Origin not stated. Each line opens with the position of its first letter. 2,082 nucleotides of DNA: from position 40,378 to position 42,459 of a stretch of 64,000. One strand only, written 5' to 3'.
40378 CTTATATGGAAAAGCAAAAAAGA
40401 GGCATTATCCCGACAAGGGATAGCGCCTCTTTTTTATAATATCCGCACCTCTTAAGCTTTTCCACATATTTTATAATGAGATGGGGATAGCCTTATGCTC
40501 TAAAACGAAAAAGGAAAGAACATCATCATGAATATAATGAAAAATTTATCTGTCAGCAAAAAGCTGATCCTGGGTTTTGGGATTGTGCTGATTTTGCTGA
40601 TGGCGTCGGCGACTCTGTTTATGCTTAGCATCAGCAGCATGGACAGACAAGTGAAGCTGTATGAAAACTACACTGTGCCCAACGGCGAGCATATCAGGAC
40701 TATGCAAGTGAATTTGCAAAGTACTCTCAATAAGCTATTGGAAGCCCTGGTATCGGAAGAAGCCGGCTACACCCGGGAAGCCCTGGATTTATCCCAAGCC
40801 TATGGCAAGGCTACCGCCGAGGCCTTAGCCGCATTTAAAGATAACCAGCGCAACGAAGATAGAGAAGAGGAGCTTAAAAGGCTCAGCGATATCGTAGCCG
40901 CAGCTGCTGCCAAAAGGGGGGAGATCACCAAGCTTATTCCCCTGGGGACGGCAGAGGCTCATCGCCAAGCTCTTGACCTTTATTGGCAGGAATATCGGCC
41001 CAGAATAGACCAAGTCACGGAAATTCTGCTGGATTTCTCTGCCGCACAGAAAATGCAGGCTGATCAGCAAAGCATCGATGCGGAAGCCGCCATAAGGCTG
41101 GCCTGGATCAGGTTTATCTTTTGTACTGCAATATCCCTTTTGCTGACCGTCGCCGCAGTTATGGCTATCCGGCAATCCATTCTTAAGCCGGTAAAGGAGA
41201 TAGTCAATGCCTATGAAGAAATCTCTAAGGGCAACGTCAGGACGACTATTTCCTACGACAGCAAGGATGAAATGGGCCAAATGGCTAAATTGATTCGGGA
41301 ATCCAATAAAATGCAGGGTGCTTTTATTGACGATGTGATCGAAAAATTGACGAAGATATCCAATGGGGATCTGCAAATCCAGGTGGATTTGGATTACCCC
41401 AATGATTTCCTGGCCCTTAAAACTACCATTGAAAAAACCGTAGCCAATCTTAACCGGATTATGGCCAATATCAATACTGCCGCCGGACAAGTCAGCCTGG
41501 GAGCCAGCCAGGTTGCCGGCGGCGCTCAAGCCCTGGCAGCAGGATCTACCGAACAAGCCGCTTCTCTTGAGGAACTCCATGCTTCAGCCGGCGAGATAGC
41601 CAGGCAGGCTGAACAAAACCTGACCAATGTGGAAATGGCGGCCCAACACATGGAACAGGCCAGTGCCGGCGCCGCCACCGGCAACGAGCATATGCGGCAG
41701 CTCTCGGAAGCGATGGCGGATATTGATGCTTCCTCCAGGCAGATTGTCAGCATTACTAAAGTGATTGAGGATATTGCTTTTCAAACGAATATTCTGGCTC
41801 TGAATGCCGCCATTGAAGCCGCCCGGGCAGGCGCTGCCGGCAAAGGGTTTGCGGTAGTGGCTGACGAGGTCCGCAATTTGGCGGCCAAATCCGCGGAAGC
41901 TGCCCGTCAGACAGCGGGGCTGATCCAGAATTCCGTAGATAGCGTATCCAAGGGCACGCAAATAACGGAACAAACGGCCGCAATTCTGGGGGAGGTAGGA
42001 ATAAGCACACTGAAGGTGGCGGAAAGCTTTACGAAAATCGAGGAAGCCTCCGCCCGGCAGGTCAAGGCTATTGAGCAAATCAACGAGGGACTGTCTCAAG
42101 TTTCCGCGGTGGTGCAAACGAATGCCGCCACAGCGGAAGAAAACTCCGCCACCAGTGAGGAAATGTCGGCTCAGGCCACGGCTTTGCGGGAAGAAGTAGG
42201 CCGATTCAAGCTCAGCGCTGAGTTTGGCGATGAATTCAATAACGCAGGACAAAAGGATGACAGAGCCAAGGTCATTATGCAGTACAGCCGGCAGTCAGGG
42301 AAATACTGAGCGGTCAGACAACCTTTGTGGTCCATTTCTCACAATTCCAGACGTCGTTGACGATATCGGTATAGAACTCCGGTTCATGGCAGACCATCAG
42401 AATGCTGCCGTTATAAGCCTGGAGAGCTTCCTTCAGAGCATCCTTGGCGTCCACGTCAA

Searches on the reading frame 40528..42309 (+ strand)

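Call 69: search_protein_families(library=pfam, proteins=[window:40528-42309:+], max_evalue=0.0001)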
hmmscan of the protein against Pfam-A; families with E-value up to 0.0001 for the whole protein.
window:40528-42309:+ (593 aa): 4 families
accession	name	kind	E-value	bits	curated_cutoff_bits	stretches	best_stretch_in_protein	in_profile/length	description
PF00015.26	MCPsignal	-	7.7e-41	140.2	34.6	1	375-528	4-171/172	Methyl-accepting chemotaxis protein (MCP) signalling domain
PF12729.13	4HB_MCP_1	-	3.4e-09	36.9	27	1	6-187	1-179/181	Four helix bundle sensory module for signal transduction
PF00672.30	HAMP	-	8.5e-09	36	25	1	214-254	2-42/53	HAMP domain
PF18947.5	HAMP_2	-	1.2e-05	25.6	24.3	0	269-309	26-66/67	HAMP domain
